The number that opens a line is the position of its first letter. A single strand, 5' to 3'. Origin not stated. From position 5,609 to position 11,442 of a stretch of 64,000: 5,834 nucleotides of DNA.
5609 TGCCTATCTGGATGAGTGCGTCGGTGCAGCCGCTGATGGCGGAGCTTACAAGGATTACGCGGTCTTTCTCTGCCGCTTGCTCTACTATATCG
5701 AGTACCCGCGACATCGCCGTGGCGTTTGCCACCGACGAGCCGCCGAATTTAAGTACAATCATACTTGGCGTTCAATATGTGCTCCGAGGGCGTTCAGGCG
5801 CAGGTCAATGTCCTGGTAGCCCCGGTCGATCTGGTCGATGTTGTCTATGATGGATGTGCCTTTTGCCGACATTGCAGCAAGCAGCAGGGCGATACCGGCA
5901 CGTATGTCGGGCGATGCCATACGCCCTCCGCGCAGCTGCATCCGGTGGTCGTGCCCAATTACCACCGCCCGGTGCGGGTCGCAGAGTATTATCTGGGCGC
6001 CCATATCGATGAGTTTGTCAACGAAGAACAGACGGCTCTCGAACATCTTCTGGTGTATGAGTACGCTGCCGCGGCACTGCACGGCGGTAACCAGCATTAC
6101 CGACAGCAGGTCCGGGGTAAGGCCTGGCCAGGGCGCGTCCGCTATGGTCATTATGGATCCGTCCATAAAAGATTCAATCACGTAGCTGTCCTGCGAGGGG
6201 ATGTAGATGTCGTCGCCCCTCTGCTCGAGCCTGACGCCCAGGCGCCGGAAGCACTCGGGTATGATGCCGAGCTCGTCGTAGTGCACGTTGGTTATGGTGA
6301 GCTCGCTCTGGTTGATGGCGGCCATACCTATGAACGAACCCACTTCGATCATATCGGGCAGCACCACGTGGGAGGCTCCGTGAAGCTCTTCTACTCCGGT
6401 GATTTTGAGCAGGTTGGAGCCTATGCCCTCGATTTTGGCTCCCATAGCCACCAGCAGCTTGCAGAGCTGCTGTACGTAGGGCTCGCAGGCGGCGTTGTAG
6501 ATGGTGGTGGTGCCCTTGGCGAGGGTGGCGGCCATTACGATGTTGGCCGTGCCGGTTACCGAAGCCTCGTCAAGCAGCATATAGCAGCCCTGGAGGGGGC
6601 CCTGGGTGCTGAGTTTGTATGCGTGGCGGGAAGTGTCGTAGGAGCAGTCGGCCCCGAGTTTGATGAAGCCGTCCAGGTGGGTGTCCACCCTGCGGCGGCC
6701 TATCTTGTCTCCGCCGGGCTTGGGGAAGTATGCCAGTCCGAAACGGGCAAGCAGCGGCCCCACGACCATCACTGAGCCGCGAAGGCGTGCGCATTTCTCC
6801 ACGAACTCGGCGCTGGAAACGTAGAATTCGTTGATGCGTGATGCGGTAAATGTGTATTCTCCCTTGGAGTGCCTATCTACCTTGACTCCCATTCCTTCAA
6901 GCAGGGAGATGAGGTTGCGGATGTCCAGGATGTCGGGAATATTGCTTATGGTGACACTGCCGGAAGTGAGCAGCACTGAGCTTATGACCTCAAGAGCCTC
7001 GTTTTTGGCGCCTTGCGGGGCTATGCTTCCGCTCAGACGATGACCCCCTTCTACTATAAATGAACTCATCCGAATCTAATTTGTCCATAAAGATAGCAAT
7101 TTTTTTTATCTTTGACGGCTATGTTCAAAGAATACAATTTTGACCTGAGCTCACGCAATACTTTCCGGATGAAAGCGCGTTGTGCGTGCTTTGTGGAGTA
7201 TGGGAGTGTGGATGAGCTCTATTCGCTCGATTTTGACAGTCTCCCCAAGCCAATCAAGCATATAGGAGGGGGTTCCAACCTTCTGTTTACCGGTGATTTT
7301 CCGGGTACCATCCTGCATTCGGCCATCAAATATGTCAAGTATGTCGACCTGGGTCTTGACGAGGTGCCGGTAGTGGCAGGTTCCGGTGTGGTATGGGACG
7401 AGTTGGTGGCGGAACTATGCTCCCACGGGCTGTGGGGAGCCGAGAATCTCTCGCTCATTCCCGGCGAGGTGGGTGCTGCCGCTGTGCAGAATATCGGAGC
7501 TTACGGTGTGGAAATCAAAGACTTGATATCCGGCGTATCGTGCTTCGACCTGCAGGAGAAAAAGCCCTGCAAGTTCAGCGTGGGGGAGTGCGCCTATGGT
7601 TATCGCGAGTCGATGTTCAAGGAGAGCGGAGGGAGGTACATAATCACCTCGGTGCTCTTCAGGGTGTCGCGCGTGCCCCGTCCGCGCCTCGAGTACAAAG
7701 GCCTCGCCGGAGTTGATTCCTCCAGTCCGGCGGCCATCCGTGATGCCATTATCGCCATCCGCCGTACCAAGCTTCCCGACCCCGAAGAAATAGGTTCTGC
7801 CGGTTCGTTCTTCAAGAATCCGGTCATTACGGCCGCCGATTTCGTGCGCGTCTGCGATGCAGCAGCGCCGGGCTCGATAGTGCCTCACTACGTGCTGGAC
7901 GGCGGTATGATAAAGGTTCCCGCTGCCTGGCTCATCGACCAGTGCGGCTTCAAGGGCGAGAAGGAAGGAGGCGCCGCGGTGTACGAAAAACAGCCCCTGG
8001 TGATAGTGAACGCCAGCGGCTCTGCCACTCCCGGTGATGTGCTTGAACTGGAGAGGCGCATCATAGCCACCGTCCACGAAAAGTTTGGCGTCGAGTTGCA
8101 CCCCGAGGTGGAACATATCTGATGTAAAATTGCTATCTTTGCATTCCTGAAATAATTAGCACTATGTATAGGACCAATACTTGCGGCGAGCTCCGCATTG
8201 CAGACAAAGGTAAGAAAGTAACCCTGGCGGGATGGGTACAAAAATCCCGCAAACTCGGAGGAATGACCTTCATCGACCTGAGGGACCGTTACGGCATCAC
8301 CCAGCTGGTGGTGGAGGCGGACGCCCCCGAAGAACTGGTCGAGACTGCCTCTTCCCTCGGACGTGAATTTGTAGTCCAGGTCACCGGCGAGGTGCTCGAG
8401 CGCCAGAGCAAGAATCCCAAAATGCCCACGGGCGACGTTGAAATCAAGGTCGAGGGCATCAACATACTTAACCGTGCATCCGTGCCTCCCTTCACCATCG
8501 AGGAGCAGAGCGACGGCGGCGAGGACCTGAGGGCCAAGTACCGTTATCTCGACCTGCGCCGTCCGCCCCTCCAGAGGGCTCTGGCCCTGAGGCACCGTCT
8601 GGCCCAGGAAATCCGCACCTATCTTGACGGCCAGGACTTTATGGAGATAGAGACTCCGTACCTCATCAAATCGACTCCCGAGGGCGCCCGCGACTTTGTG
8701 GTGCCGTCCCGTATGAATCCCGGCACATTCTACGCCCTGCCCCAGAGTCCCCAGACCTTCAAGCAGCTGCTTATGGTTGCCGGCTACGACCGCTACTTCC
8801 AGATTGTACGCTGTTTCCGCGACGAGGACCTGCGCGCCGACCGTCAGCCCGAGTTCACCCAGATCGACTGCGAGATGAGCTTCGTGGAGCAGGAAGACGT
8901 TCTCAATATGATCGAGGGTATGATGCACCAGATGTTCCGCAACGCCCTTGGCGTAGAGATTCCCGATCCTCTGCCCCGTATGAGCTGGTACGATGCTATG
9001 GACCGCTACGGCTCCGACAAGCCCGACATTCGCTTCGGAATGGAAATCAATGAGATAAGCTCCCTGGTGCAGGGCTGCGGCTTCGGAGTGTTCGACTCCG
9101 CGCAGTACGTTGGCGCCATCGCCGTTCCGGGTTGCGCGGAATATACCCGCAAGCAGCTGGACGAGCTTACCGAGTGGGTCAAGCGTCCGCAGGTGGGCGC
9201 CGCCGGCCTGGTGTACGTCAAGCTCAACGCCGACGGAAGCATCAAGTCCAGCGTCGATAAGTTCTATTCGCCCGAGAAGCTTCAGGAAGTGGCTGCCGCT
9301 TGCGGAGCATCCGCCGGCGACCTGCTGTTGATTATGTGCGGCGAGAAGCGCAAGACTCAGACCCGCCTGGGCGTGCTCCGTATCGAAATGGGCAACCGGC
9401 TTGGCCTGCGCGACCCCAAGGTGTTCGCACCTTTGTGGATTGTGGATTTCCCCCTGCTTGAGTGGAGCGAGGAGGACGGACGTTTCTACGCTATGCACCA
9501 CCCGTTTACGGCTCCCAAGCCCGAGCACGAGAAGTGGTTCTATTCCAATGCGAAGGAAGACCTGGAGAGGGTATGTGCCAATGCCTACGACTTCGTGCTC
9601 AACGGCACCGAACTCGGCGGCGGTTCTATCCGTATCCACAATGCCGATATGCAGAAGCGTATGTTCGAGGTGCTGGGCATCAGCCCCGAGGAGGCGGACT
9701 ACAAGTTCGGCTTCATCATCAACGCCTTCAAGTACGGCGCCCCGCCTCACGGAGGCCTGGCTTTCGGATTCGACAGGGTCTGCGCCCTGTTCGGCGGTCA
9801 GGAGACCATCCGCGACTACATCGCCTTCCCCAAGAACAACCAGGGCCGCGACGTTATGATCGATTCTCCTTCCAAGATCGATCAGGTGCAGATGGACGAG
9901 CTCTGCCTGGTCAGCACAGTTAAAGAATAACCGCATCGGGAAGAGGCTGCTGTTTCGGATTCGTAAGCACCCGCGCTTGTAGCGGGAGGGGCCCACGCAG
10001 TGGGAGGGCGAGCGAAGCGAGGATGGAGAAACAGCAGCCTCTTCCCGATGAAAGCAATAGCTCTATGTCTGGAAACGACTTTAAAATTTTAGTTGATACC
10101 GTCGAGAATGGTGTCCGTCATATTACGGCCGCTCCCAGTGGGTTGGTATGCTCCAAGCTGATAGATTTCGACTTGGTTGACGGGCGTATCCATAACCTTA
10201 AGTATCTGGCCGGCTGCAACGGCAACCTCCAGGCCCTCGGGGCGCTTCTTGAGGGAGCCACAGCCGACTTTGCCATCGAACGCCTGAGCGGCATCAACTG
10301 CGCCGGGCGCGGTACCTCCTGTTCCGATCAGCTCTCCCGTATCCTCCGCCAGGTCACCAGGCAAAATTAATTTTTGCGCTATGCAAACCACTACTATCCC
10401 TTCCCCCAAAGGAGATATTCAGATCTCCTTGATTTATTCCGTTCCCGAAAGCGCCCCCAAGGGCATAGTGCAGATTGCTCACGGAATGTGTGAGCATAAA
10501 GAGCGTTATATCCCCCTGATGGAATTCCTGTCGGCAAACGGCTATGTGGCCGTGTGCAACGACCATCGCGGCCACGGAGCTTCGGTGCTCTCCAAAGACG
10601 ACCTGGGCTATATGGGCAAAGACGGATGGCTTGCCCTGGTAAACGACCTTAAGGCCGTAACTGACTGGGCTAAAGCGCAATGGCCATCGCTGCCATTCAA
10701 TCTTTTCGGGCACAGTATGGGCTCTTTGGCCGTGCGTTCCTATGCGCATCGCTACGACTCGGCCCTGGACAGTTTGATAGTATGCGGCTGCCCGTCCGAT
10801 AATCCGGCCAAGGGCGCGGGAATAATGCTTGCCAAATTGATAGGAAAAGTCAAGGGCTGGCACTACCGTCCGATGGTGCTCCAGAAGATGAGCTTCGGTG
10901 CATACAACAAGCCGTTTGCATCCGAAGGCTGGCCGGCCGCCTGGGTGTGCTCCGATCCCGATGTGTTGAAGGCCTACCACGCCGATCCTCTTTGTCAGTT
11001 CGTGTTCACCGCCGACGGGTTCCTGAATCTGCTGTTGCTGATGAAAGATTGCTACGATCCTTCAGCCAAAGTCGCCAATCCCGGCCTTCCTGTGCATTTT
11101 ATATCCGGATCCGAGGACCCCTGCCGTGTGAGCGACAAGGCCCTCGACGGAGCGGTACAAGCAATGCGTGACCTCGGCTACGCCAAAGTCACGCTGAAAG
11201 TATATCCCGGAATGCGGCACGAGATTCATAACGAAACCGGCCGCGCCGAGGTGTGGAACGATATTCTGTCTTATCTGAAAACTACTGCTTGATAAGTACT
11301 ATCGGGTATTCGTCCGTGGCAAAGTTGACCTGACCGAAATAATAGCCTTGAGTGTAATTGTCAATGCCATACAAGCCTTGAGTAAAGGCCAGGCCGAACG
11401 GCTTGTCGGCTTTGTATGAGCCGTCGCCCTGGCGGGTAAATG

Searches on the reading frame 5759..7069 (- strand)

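Call 34: search_protein_families(library=pfam, proteins=[window:5759-7069:-], max_evalue=0.001)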
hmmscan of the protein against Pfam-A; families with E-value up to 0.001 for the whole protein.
window:5759-7069:- (436 aa): 1 family
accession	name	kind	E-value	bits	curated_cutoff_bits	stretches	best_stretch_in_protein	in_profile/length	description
PF00275.25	EPSP_synthase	-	2.3e-65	221.4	22.8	1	6-421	1-413/417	EPSP synthase (3-phosphoshikimate 1-carboxyvinyltransferase)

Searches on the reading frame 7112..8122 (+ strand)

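Call 34: search_protein_families(library=pfam, proteins=[window:7112-8122:+], max_evalue=0.001)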
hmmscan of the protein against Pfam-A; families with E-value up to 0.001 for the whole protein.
window:7112-8122:+ (336 aa): 2 families
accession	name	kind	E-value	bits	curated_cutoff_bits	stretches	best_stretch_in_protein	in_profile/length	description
PF02873.21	MurB_C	-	1.2e-27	96.4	27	1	209-336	2-99/99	UDP-N-acetylenolpyruvoylglucosamine reductase, C-terminal domain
PF01565.28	FAD_binding_4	-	5e-13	49.4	26.4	1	47-144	26-128/139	FAD binding domain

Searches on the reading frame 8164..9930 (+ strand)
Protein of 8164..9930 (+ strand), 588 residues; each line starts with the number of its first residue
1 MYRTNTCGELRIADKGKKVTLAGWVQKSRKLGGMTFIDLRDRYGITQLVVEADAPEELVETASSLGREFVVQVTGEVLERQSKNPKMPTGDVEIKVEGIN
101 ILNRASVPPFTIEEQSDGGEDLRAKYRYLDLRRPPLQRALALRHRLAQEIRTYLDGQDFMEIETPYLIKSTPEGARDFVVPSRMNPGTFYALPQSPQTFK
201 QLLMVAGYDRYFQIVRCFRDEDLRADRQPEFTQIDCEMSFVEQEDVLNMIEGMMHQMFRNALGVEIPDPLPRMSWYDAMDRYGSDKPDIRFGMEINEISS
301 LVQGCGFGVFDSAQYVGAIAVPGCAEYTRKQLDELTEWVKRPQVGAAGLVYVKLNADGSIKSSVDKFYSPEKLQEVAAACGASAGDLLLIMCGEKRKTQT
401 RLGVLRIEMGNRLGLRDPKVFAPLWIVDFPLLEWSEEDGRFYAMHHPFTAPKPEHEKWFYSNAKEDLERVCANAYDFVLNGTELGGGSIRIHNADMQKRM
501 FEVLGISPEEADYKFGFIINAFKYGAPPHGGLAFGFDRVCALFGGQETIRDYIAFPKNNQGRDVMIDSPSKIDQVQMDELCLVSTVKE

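Call 34: search_protein_families(library=pfam, proteins=[window:8164-9930:+], max_evalue=0.001)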
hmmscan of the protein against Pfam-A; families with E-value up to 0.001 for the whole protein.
window:8164-9930:+ (588 aa): 4 families
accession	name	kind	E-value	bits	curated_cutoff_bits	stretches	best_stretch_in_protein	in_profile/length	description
PF00152.25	tRNA-synt_2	-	9.9e-119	396.4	25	1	120-558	2-307/308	tRNA synthetases class II (D, K and N)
PF01336.31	tRNA_anti-codon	-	4.7e-16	58.9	27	1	19-102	1-75/75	OB-fold nucleic acid binding domain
PF02938.19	GAD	-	4.3e-14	53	23.4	1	314-399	9-92/95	GAD domain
PF01409.25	tRNA-synt_2d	-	0.00047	20.1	19.8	0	209-263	103-155/246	tRNA synthetases class II core domain (F)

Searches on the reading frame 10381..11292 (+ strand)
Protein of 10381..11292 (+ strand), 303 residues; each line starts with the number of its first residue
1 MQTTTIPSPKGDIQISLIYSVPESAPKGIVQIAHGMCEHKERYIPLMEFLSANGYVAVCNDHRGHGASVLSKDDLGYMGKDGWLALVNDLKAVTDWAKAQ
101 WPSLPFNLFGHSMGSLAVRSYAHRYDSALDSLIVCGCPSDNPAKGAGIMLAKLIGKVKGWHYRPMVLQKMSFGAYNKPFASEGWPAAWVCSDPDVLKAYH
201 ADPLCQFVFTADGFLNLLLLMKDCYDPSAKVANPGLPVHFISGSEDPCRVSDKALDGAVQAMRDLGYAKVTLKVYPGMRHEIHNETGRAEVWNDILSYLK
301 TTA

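Call 34: search_protein_families(library=pfam, proteins=[window:10381-11292:+], max_evalue=0.001)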
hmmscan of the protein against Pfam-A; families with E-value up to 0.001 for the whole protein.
window:10381-11292:+ (303 aa): 3 families
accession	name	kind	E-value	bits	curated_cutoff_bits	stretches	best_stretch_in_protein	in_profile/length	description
PF12146.15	Hydrolase_4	-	6e-45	153.8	27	1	25-286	2-238/239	Serine aminopeptidase, S33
PF00561.26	Abhydrolase_1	-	1.5e-10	41.6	25.8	1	32-137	5-102/245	alpha/beta hydrolase fold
PF12697.13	Abhydrolase_6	-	4.3e-06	28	26.3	1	33-287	4-211/217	Alpha/beta hydrolase family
